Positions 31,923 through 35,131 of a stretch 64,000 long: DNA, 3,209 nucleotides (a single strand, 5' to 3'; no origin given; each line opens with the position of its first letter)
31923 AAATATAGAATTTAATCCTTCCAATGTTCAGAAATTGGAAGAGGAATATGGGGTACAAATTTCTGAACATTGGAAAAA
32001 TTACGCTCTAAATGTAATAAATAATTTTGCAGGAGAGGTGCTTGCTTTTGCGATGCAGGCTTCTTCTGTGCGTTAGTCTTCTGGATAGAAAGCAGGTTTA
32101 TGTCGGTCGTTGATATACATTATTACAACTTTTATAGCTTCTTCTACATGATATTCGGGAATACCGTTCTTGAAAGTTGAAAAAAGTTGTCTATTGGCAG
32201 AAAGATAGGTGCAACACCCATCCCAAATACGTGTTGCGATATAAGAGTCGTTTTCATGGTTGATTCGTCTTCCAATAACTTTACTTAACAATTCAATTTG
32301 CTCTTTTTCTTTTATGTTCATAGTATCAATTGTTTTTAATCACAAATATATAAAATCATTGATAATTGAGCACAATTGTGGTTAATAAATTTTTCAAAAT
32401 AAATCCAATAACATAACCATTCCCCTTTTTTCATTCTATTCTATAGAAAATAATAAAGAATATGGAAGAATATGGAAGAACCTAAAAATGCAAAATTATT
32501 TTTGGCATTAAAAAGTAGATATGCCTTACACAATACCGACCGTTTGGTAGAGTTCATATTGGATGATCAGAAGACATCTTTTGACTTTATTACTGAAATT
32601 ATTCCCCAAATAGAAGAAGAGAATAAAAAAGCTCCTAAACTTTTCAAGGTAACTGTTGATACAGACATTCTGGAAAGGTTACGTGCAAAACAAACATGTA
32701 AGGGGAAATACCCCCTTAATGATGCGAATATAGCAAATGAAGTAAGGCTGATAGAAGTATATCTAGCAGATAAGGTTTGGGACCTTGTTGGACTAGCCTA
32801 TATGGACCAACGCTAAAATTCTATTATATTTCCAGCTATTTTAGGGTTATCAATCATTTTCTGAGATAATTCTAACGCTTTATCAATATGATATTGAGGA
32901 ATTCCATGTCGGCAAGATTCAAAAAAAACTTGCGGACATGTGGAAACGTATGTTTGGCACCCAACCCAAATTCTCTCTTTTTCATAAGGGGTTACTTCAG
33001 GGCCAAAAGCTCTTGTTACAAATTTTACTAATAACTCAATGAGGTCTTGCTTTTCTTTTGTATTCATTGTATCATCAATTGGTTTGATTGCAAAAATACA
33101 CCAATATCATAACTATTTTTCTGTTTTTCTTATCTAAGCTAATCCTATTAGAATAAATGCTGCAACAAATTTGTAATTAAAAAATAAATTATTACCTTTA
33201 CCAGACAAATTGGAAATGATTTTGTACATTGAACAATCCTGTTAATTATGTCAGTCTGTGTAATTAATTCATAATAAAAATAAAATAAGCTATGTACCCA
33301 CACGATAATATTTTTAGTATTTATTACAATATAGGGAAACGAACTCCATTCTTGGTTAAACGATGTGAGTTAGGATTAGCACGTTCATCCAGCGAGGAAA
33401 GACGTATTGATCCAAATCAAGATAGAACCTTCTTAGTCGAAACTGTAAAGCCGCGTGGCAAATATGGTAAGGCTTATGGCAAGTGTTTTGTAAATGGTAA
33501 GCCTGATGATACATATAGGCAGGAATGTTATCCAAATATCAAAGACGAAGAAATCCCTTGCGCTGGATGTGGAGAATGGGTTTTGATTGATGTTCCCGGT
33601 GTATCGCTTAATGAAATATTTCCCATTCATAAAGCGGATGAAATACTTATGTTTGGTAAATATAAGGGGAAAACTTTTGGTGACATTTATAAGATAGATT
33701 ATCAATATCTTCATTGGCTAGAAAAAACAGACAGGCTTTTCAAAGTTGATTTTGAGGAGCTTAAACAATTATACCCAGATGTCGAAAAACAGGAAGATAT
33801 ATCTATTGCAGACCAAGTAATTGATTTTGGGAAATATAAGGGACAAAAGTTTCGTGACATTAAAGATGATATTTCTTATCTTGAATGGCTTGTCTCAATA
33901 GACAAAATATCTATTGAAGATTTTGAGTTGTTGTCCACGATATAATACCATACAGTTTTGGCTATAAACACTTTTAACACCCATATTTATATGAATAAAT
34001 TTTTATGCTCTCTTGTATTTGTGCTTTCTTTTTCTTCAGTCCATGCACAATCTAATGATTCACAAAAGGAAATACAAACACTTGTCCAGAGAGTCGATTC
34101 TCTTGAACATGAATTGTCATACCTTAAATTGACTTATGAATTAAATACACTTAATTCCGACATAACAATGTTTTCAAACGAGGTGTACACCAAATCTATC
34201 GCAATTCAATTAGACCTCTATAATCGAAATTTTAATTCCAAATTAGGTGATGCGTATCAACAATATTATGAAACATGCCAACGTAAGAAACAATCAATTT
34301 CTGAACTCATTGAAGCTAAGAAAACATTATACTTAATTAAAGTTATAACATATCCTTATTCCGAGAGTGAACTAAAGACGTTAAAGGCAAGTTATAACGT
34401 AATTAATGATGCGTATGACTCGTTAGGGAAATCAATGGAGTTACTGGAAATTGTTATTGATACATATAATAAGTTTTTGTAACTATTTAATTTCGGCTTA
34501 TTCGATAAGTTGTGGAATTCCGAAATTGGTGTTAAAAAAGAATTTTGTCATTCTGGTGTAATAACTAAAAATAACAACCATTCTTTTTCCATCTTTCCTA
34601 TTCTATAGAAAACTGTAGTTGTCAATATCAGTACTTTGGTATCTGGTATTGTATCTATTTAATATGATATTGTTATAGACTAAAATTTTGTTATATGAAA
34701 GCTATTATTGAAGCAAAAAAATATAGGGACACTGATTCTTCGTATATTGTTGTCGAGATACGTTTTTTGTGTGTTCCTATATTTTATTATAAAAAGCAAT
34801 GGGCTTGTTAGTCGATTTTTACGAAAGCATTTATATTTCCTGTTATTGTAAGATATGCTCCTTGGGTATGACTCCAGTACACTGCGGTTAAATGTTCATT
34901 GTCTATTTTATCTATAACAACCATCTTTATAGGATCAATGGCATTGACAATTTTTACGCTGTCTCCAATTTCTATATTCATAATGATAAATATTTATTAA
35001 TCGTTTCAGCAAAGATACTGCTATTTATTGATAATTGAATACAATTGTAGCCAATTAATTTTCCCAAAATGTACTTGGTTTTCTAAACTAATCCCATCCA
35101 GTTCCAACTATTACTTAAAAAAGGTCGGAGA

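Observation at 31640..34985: Three promoter-duplicated cassettes of convergent, 3'-overlapping gene pairs sharing a palindromic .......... motif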

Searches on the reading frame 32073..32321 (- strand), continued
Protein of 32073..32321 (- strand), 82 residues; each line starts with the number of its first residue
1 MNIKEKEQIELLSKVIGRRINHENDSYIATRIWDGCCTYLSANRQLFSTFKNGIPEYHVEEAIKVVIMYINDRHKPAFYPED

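Call 85: list_cluster_members(proteins=[window:32073-32321:-, window:31705-32076:+, window:32813-33067:-, window:32472-32816:+, window:34808-34981:-])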
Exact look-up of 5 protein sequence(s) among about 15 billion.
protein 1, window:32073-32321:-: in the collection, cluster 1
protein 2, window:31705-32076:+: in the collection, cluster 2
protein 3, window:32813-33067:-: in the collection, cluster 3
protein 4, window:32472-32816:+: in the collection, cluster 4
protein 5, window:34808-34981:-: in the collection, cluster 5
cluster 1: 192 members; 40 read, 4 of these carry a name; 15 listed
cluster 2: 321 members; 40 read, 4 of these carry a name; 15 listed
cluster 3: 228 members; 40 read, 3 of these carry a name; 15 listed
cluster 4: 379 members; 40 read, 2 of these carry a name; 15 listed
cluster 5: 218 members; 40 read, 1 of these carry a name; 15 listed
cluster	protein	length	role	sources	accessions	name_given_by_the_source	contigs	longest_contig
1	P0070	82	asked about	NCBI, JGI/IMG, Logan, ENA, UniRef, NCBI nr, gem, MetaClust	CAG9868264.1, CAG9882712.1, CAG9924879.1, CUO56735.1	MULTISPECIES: hypothetical protein [Bacteroidaceae] | hypothetical protein | Uncharacterized protein n=5 Tax=Bacteroides TaxID=816 RepID=A0A415FCK7_9BACE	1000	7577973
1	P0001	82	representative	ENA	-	-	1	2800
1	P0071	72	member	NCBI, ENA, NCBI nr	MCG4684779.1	hypothetical protein L0O93_10445 [Bacteroides finegoldii] | hypothetical protein [Bacteroides finegoldii]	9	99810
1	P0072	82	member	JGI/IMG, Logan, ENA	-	hypothetical protein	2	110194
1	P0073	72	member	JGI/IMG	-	hypothetical protein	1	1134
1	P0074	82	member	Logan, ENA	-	-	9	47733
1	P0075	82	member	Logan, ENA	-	-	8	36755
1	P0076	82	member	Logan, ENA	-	-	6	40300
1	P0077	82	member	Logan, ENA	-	-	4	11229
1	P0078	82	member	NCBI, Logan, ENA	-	-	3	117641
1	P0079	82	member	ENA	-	-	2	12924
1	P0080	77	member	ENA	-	-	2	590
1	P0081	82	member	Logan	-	-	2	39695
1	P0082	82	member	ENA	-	-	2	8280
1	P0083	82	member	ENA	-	-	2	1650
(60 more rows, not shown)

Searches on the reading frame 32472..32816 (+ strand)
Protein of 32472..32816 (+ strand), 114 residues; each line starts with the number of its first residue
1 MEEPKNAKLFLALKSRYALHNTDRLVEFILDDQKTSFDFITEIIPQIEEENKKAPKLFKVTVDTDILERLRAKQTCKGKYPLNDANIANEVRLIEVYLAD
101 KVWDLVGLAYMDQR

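Call 9: search_protein_families(library=pfam, proteins=[window:32472-32816:+], max_evalue=1)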
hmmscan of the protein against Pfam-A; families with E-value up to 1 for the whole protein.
window:32472-32816:+ (114 aa): 1 family
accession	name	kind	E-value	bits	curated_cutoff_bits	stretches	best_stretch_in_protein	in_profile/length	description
PF00268.27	Ribonuc_red_sm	-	0.012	15.4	33.6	1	10-63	169-223/281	Ribonucleotide reductase, small chain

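Call 10: search_protein_families(library=phrogs, proteins=[window:32472-32816:+], max_evalue=1)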
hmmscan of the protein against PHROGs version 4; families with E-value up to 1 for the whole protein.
window:32472-32816:+ (114 aa): 0 families

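Call 81: search_protein_families(library=padloc, max_evalue=0.01, proteins=[window:32472-32816:+])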
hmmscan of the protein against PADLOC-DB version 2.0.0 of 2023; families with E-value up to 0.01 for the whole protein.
window:32472-32816:+ (114 aa): 0 families

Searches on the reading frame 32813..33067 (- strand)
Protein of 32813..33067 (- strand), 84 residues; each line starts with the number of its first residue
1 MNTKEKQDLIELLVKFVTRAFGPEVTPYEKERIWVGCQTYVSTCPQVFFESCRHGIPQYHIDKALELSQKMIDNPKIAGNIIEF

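Call 9: search_protein_families(library=pfam, proteins=[window:32813-33067:-], max_evalue=1)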
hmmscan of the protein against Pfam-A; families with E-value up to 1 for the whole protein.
window:32813-33067:- (84 aa): 0 families

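Call 10: search_protein_families(library=phrogs, proteins=[window:32813-33067:-], max_evalue=1)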
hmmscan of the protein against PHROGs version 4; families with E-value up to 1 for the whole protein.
window:32813-33067:- (84 aa): 0 families

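Call 81: search_protein_families(library=padloc, max_evalue=0.01, proteins=[window:32813-33067:-])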
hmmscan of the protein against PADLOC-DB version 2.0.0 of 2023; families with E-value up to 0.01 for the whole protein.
window:32813-33067:- (84 aa): 0 families

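Call 95: search_solved_structures(query=A7, max_evalue=10)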
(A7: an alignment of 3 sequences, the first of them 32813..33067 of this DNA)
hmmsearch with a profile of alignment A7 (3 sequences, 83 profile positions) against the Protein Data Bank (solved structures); distinct sequences matched with E-value up to 10: 4.
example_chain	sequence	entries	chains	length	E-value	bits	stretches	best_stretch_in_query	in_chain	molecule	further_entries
3l7z_C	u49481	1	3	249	0.88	12.9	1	13-68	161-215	Probable exosome complex RNA-binding protein 1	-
2jeb_I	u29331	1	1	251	0.89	12.8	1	13-68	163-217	EXOSOME COMPLEX RNA-BINDING PROTEIN 1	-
2je6_I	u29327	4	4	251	0.9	12.8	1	13-68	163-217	EXOSOME COMPLEX RNA-BINDING PROTEIN 1 | PROBABLE EXOSOME COMPLEX RNA-BINDING PROTEIN 1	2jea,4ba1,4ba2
9r2b_B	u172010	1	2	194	4.3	10.7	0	52-76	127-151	de novo-designed alpha-helical barrel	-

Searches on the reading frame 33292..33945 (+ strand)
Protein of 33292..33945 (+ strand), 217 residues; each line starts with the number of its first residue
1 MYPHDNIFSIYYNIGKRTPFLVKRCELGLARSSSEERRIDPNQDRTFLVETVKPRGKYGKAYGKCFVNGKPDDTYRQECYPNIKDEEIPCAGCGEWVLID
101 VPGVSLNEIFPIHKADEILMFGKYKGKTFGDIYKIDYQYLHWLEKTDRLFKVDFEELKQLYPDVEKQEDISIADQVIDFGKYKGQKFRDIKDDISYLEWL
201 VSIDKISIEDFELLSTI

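Call 9: search_protein_families(library=pfam, proteins=[window:33292-33945:+], max_evalue=1)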
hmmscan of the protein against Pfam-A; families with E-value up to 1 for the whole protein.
window:33292-33945:+ (217 aa): 3 families
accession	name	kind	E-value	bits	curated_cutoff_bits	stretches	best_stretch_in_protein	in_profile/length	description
PF20600.3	ExoX-like_C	-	1.1e-15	57.1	26.5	2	121-143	3-25/30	Exodeoxyribonuclease X-like C-terminal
PF12843.12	QSregVF_b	-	1.8e-06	28.2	22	2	170-200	6-34/66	Putative quorum-sensing-regulated virulence factor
PF11332.13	DUF3134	-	0.0082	17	25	1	139-171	24-53/70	Protein of unknown function (DUF3134)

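Call 10: search_protein_families(library=phrogs, proteins=[window:33292-33945:+], max_evalue=1)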
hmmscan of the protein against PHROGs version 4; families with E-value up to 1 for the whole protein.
window:33292-33945:+ (217 aa): 5 families
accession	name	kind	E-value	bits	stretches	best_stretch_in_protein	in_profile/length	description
phrog_12402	-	unknown function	3.4e-05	24.8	2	118-144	231-257/280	-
phrog_192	-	DNA, RNA and nucleotide metabolism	6.2e-05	23.5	1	169-206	295-333/397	DNA polymerase exonuclease subunit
phrog_3628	-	unknown function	7.8e-05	23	1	165-202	91-126/257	-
phrog_10048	-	unknown function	9.6e-05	22.8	2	118-166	190-238/273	-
phrog_926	-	unknown function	0.27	12.6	1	160-205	11-54/69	-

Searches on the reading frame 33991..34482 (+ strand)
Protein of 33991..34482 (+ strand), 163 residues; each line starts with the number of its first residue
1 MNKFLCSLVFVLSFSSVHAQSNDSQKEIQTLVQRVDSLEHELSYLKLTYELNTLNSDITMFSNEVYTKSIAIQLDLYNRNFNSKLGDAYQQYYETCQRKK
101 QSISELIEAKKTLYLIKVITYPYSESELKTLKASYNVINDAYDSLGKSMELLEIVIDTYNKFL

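Call 9: search_protein_families(library=pfam, proteins=[window:33991-34482:+], max_evalue=1)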
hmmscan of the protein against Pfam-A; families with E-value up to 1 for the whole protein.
window:33991-34482:+ (163 aa): 12 families
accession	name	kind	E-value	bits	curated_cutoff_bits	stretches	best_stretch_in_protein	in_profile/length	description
PF10473.14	CENP-F_leu_zip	-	0.0015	19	34.5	1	16-112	42-137/140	Leucine-rich repeats of kinetochore protein Cenp-F/LEK1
PF04977.20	DivIC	-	0.0063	16.7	28.9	1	14-46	19-51/80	Septum formation initiator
PF10805.13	DUF2730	-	0.039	14.5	24.9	1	7-66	18-80/102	Protein of unknown function (DUF2730)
PF01920.25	Prefoldin_2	-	0.056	13.9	27.6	1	19-58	5-45/106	Prefoldin subunit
PF20379.3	DUF6674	-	0.057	13.5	28.5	1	20-106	16-85/251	Family of unknown function (DUF6674)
PF00038.26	Filament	-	0.079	13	40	1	31-110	122-197/313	Intermediate filament protein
PF25683.1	URGCP_GTPase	-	0.091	11.9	55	1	19-108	10-102/396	URGCP-like GTPase domain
PF24627.1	PUMA_CC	-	0.13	12.8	30.1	0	22-45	39-62/74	PUMA coiled-coil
PF13334.11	DUF4094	-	0.14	13.1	24.5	1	20-43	62-85/90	Domain of unknown function (DUF4094)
PF03127.19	GAT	-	0.16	12.6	31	1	85-109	22-46/77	GAT domain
PF02183.23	HALZ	-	0.2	12.3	28.1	1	126-148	5-27/43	Homeobox associated leucine zipper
PF05377.16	FlaC_arch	-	0.29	12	27.8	0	34-66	1-31/55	Flagella accessory protein C (FlaC)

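Call 10: search_protein_families(library=phrogs, proteins=[window:33991-34482:+], max_evalue=1)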
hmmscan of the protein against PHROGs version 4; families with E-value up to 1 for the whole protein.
window:33991-34482:+ (163 aa): 10 families
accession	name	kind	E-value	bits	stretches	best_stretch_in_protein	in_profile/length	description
phrog_33768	-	unknown function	0.006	17.9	1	3-83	6-86/92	-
phrog_8488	-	unknown function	0.023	15.7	1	20-78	7-63/119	-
phrog_37338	-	unknown function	0.082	14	0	22-46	27-49/51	-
phrog_25795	-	unknown function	0.091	14.1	1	61-131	18-84/192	-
phrog_27938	-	unknown function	0.12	13.8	0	98-133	59-94/101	-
phrog_473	-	head and packaging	0.2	13.1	0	18-46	36-64/75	virion structural protein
phrog_736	-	unknown function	0.27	12.4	1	13-65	29-82/112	-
phrog_36016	-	unknown function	0.34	11.9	0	96-144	18-65/83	-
phrog_6010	-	unknown function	0.43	11.6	0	89-157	43-111/124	-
phrog_17025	-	unknown function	0.73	11.3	0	19-61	34-77/103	-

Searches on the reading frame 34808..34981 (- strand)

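Call 9: search_protein_families(library=pfam, proteins=[window:34808-34981:-], max_evalue=1)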
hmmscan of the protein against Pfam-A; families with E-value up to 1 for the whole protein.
window:34808-34981:- (57 aa): 0 families

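Call 10: search_protein_families(library=phrogs, proteins=[window:34808-34981:-], max_evalue=1)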
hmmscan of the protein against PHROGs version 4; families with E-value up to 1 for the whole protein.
window:34808-34981:- (57 aa): 2 families
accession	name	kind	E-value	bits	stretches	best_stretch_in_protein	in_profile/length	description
phrog_10282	-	unknown function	0.098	13.7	1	21-43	16-38/67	-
phrog_28426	-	unknown function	0.23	12.6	1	32-51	27-46/66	-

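Call 81: search_protein_families(library=padloc, max_evalue=0.01, proteins=[window:34808-34981:-])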
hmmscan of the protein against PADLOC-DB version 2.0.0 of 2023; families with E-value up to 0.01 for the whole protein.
window:34808-34981:- (57 aa): 0 families
